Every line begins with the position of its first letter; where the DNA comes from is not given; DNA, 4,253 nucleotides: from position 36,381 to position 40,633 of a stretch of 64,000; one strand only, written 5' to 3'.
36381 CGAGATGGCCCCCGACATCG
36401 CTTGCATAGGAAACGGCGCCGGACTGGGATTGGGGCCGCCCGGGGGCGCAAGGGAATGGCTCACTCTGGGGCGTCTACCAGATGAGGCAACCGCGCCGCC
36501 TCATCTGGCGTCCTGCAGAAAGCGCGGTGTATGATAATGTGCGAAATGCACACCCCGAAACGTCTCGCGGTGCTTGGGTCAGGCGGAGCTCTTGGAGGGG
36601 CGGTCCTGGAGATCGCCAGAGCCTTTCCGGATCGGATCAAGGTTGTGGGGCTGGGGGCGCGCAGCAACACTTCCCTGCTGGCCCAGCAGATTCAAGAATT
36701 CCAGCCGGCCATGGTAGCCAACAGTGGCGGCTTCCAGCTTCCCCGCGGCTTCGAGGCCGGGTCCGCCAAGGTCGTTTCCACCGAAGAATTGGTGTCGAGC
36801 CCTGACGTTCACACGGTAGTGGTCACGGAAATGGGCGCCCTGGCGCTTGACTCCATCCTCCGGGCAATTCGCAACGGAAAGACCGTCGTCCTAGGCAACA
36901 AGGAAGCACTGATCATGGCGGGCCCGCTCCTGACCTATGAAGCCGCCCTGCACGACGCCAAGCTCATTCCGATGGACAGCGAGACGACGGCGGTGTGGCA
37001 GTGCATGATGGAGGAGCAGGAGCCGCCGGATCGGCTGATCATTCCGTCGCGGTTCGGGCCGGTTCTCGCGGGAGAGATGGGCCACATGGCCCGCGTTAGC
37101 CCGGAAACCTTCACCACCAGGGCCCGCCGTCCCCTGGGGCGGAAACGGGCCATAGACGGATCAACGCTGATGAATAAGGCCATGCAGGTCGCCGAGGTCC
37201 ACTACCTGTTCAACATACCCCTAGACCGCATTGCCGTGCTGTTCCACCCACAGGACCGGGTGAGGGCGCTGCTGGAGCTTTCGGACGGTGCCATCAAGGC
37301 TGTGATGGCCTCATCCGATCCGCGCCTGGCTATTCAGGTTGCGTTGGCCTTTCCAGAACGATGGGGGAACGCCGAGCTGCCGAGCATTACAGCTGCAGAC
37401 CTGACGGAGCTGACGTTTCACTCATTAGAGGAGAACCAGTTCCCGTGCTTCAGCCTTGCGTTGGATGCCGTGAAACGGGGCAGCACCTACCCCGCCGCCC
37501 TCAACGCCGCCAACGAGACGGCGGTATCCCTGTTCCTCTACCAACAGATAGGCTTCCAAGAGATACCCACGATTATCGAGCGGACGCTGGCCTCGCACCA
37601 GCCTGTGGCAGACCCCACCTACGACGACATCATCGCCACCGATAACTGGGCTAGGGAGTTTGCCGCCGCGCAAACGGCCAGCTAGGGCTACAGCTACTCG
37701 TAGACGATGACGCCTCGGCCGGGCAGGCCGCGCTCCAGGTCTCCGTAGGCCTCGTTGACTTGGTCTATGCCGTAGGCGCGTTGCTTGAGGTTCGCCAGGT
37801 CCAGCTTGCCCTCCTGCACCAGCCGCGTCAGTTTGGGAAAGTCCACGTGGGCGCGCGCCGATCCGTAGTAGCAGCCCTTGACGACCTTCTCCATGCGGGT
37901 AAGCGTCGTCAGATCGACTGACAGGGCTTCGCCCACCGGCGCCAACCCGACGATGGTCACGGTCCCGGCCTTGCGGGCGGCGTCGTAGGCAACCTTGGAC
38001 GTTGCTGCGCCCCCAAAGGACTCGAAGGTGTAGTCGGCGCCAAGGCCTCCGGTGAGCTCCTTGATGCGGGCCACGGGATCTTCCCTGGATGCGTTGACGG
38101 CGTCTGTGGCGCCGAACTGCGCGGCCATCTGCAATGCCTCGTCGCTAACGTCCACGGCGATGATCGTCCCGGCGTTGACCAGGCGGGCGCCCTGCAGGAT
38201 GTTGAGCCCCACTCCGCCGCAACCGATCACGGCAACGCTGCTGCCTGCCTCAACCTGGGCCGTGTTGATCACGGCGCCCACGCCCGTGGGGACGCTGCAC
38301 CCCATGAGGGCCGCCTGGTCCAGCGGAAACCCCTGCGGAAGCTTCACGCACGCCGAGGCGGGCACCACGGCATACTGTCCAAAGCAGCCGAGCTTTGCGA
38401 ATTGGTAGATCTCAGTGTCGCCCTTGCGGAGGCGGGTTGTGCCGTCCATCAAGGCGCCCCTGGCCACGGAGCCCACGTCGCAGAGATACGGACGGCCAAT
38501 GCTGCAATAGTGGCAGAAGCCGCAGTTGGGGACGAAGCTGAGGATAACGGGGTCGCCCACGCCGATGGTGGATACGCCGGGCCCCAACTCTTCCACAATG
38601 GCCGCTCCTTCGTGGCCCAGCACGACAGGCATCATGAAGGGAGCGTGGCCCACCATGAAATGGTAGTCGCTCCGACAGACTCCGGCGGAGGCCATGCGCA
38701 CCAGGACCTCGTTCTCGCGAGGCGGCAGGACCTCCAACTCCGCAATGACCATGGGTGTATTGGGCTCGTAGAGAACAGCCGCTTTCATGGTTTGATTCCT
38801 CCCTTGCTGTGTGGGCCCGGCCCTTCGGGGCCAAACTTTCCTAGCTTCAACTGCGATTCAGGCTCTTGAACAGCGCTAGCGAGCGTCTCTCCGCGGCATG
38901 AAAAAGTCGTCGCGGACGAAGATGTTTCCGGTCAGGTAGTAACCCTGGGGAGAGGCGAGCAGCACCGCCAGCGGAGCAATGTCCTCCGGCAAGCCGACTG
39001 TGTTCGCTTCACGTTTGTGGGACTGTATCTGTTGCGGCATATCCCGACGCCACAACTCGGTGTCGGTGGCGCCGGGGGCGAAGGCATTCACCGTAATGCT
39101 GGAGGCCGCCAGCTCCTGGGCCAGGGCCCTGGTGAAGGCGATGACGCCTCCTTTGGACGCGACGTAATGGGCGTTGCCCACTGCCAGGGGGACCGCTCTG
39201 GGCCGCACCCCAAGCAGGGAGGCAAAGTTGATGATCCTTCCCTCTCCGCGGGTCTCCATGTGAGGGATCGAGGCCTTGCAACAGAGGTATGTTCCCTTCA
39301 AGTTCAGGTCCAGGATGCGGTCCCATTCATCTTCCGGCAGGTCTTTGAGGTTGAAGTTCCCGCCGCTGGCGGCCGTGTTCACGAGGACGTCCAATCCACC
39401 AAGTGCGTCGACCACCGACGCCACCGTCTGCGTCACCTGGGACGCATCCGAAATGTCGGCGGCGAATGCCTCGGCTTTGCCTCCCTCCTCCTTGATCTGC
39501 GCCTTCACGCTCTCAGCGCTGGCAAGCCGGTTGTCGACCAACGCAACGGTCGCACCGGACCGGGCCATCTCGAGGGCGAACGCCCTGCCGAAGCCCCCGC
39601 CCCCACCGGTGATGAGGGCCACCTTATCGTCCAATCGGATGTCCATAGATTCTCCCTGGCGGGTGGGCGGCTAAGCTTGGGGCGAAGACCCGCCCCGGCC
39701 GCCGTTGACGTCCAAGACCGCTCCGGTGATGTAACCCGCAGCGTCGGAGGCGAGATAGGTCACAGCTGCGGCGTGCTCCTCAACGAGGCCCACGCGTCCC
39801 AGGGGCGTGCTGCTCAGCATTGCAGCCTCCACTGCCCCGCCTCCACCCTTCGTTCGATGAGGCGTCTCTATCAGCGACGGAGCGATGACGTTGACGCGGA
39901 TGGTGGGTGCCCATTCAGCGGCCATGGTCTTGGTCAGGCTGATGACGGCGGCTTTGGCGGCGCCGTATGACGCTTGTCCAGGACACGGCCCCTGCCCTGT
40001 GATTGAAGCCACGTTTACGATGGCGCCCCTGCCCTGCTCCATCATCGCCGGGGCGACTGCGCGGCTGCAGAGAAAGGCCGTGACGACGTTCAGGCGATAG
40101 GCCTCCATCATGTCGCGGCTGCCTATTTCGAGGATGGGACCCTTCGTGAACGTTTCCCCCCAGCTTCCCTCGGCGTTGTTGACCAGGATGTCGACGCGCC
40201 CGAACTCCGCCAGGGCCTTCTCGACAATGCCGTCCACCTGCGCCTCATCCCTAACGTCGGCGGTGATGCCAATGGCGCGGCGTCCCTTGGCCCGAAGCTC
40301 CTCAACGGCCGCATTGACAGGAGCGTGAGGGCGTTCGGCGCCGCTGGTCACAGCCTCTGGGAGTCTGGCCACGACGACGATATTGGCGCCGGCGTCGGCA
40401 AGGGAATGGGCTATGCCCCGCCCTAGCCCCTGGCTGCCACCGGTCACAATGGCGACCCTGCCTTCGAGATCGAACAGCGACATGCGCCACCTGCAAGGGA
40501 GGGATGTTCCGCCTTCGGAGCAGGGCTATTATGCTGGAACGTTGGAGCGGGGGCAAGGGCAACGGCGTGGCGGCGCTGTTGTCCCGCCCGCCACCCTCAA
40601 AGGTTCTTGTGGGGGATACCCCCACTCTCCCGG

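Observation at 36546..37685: Full-length DXR homologue with a systematically remodelled active site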

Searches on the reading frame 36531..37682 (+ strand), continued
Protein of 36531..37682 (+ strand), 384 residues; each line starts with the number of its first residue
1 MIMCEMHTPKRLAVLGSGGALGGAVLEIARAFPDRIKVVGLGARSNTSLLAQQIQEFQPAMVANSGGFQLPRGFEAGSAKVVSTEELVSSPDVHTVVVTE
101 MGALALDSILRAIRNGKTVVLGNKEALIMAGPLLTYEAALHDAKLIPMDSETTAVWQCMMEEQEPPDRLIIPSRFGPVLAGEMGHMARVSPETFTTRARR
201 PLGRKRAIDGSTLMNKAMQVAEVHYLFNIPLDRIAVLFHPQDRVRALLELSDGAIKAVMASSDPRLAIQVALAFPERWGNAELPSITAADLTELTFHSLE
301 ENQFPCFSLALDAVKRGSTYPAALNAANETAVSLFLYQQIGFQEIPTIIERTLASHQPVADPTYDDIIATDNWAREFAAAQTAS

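Call 80: find_encoding_contigs(protein=P0296, flank=8000, max_places=2)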
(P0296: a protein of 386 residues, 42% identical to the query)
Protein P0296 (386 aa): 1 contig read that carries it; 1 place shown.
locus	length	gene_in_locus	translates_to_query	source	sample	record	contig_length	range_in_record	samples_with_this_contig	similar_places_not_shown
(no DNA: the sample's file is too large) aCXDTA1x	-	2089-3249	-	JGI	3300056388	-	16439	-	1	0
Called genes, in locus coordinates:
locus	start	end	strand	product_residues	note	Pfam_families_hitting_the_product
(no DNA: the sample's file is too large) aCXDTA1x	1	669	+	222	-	?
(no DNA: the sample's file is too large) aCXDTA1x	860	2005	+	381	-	PF19295:SufBD_N, PF01458:SUFBD_core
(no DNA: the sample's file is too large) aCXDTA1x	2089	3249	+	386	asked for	PF02670:DXP_reductoisom, PF08436:DXP_redisom_C, PF13288:DXPR_C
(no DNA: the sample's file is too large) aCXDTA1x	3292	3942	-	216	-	-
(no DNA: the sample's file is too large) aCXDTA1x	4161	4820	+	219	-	PF13263:PHP_C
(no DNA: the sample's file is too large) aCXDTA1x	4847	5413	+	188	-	PF13452:FAS1_DH_region (weak)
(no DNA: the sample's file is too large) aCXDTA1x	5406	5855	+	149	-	-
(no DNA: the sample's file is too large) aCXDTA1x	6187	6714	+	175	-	PF00132:Hexapep, PF25084:LbH_EIF2B, PF25087:GMPPB_C (weak)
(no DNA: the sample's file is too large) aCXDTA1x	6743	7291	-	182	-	-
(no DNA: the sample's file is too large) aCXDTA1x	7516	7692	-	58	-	-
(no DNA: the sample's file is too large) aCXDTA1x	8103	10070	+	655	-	PF07690:MFS_1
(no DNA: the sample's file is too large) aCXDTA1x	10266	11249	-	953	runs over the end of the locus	PF00128:Alpha-amylase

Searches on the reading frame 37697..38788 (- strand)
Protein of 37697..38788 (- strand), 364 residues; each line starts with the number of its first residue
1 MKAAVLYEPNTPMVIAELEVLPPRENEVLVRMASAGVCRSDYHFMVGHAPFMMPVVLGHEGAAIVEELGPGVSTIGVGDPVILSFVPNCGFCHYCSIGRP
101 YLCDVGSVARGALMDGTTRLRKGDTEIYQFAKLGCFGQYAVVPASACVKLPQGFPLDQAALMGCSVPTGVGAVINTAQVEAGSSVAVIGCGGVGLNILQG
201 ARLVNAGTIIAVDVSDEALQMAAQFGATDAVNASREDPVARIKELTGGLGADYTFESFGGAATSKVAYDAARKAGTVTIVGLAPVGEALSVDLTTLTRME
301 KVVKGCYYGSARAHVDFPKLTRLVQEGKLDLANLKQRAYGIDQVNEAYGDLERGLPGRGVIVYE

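Call 23: search_protein_families(library=pfam, proteins=[window:37697-38788:-], max_evalue=0.0001)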
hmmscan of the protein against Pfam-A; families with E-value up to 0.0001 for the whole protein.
window:37697-38788:- (364 aa): 3 families
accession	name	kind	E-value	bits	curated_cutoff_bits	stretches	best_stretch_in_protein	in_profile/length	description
PF00107.32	ADH_zinc_N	-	1.5e-28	99.8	31.8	1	192-325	1-128/129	Zinc-binding dehydrogenase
PF08240.17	ADH_N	-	5.5e-25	88.1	23.5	1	25-152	2-104/104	Alcohol dehydrogenase GroES-like domain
PF13602.12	ADH_zinc_N_2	-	5.5e-06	27.8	27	1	226-354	2-126/134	Zinc-binding dehydrogenase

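Call 61: search_protein_families(library=ncbifam, proteins=[window:37697-38788:-], max_evalue=0.00001)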
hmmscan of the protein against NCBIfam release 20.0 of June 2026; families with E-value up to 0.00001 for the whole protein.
window:37697-38788:- (364 aa): 21 families
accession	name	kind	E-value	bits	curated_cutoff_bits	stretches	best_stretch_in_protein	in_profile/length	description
TIGR03989.1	Rxyl_3153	subfamily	4.4e-105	352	440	1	2-363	3-370/370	NDMA-dependent alcohol dehydrogenase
TIGR02818.1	adh_III_F_hyde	equivalog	1.5e-79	267.7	543.95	1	2-362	3-367/368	S-(hydroxymethyl)glutathione dehydrogenase/class III alcohol dehydrogenase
TIGR03451.1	mycoS_dep_FDH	equivalog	2.1e-72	243.9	512.9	1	3-362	4-357/358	S-(hydroxymethyl)mycothiol dehydrogenase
TIGR00692.1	tdh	equivalog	2.5e-41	141.8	458.35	1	9-361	7-338/340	L-threonine 3-dehydrogenase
NF006940.0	PRK09422.1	equivalog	1.4e-37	129.4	344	1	1-360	1-332/338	alcohol dehydrogenase AdhP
NF003808.0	PRK05396.1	equivalog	7.5e-36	123.7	380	1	1-361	1-338/341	L-threonine 3-dehydrogenase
NF041097.1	keto_inos_dh_IolM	equivalog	3.1e-33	115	450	2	130-350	147-376/389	scyllo-inosose 3-dehydrogenase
NF007489.0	PRK10083.1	equivalog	1.8e-32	112.6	376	2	1-108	1-108/339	Zn-dependent oxidoreductase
TIGR03366.1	HpnZ_proposed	hypoth_equivalog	2.3e-29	102.6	328.1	1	24-305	4-277/315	putative phosphonate catabolism associated alcohol dehydrogenase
NF010344.0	PRK13771.1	subfamily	2.5e-28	99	349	1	1-351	1-320/334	putative alcohol dehydrogenase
NF007642.0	PRK10309.1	equivalog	4.3e-27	95.3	550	2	132-353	113-335/347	galactitol-1-phosphate 5-dehydrogenase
TIGR03201.1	dearomat_had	equivalog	9.6e-25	87.4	338.65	1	7-353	5-338/349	6-hydroxycyclohex-1-ene-1-carbonyl-CoA dehydrogenase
NF007375.0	PRK09880.1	equivalog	2.5e-24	85.7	469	1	24-347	26-326/344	L-idonate 5-dehydrogenase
TIGR02824.1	quinone_pig3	subfamily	8.8e-24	84.1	296.8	1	115-304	74-260/325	putative NAD(P)H quinone oxidoreductase, PIG3 family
NF041172.1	AcrlCoa_red_Thmprot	equivalog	3.1e-22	78.9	500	1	1-348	1-318/334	acryloyl-CoA reductase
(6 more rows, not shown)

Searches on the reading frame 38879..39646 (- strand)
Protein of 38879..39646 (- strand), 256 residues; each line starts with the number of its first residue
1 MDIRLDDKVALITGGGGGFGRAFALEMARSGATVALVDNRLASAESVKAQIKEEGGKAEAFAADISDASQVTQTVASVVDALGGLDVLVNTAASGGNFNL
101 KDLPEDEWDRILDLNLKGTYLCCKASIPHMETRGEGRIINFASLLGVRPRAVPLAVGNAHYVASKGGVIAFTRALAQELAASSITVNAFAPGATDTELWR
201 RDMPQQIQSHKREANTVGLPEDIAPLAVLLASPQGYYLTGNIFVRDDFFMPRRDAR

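Call 23: search_protein_families(library=pfam, proteins=[window:38879-39646:-], max_evalue=0.0001)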
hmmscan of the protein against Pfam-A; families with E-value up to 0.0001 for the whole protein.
window:38879-39646:- (256 aa): 3 families
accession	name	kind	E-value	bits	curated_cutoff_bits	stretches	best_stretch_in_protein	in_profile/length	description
PF00106.31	adh_short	-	3.8e-55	186.9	26.6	1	8-202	1-190/195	short chain dehydrogenase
PF13561.12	adh_short_C2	-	3.6e-46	158.1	27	1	18-246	7-232/236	Enoyl-(Acyl carrier protein) reductase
PF08659.16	KR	-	2.6e-11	44.2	22.6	1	10-121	3-118/180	KR domain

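Call 61: search_protein_families(library=ncbifam, proteins=[window:38879-39646:-], max_evalue=0.00001)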
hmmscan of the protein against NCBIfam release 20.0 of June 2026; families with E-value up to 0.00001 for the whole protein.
window:38879-39646:- (256 aa): 212 families (the best 25 are shown)
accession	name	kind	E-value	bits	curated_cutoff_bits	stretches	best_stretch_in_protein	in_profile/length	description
NF004791.0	PRK06138.1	equivalog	4.9e-63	212.8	312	1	4-246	2-246/252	SDR family oxidoreductase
NF009466.0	PRK12826.1-2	subfamily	1.1e-58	198.6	222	1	7-243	3-238/248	3-oxoacyl-ACP reductase FabG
NF004198.0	PRK05653.1-3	equivalog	1.5e-55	188.3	296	1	5-242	5-239/248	3-oxoacyl-ACP reductase FabG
NF005559.1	PRK07231.1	subfamily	7e-54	182.9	215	1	4-244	1-242/249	glucose 1-dehydrogenase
NF009468.0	PRK12826.1-4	equivalog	1.3e-51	175.8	318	1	4-246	4-244/256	SDR family oxidoreductase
TIGR01830.1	3oxo_ACP_reduc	equivalog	8.3e-51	173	297.75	1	10-243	1-232/239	3-oxoacyl-[acyl-carrier-protein] reductase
NF006070.0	PRK08213.1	subfamily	3.4e-50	171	279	1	4-246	9-253/259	gluconate 5-dehydrogenase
NF004818.0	PRK06172.1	equivalog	1.2e-49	168.9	336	1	1-244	1-245/253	SDR family oxidoreductase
NF004203.0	PRK05653.2-4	subfamily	1.4e-49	168.8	313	1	4-240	3-247/260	3-oxoacyl-ACP reductase FabG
NF004197.0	PRK05653.1-1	equivalog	1.6e-49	168.8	332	1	1-243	1-240/249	3-oxoacyl-ACP reductase FabG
NF047923.1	pyridox_DH_SDR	equivalog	2.1e-49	168.3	325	1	6-246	2-237/243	pyridoxal 4-dehydrogenase, SDR-type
NF005853.0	PRK07774.1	equivalog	5.6e-49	166.8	303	1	4-247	3-244/250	SDR family oxidoreductase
NF052558.1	MBtsdlDhBudC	equivalog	2.8e-47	161.4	270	1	6-244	2-236/250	meso-2,3-butanediol dehydrogenase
NF009093.0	PRK12429.1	subfamily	2.8e-47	161.2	258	1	4-217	2-210/259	3-hydroxybutyrate dehydrogenase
NF004202.0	PRK05653.2-2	equivalog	8.2e-47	159.9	333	1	4-246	4-244/259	3-oxoacyl-ACP reductase FabG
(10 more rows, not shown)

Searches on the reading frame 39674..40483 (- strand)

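Call 23: search_protein_families(library=pfam, proteins=[window:39674-40483:-], max_evalue=0.0001)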
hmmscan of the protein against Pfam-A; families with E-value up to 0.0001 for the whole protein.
window:39674-40483:- (270 aa): 5 families
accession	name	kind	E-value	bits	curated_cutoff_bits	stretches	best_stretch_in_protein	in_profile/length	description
PF13561.12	adh_short_C2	-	5e-54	183.8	27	1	18-262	6-234/236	Enoyl-(Acyl carrier protein) reductase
PF00106.31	adh_short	-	8.3e-52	175.9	26.6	1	9-211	1-188/195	short chain dehydrogenase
PF08659.16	KR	-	2.5e-12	47.5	22.6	1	12-198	4-174/180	KR domain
PF01370.27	Epimerase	-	4.5e-09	36.5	20.9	1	12-218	2-185/240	NAD dependent epimerase/dehydratase family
PF23441.1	SDR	-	2.3e-07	30.9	27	1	11-262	10-254/258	SDR-like rossmann domain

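Call 61: search_protein_families(library=ncbifam, proteins=[window:39674-40483:-], max_evalue=0.00001)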
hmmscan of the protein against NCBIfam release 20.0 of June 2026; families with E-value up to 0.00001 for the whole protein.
window:39674-40483:- (270 aa): 223 families (the best 25 are shown)
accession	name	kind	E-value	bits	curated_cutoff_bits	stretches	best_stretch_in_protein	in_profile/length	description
NF005559.1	PRK07231.1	subfamily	5.2e-68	229.2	215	1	6-263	2-247/249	glucose 1-dehydrogenase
NF005893.0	PRK07856.1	equivalog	2.3e-60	204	255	1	4-268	5-244/255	SDR family oxidoreductase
NF006070.0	PRK08213.1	subfamily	3.9e-60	203.5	279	1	2-262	6-255/259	gluconate 5-dehydrogenase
NF005873.0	PRK07814.1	equivalog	1.2e-56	192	346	1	3-262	5-250/263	SDR family oxidoreductase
NF004198.0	PRK05653.1-3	equivalog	7.6e-55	186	296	1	6-263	5-246/248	3-oxoacyl-ACP reductase FabG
TIGR01830.1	3oxo_ACP_reduc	equivalog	9.4e-54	182.6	297.75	1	11-262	1-237/239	3-oxoacyl-[acyl-carrier-protein] reductase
NF004818.0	PRK06172.1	equivalog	1.5e-52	178.4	336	1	5-262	4-249/253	SDR family oxidoreductase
NF009466.0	PRK12826.1-2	subfamily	2e-51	174.8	222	1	8-263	3-244/248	3-oxoacyl-ACP reductase FabG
NF005067.0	PRK06484.1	equivalog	7.3e-51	173.3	713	1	7-262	8-250/524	short chain dehydrogenase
NF004197.0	PRK05653.1-1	equivalog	9.2e-51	172.9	332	1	5-262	4-245/249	3-oxoacyl-ACP reductase FabG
NF004791.0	PRK06138.1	equivalog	3.5e-50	170.7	312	1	5-262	2-248/252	SDR family oxidoreductase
NF009468.0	PRK12826.1-4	equivalog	2.2e-48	165.2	318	1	5-262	4-246/256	SDR family oxidoreductase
NF004774.0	PRK06114.1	equivalog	4.7e-48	163.8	360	1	2-262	10-258/262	SDR family oxidoreductase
NF004778.0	PRK06124.1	equivalog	5.2e-48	163.7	303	1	3-262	6-251/256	SDR family oxidoreductase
NF052558.1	MBtsdlDhBudC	equivalog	5.4e-48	163.7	270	1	7-269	2-247/250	meso-2,3-butanediol dehydrogenase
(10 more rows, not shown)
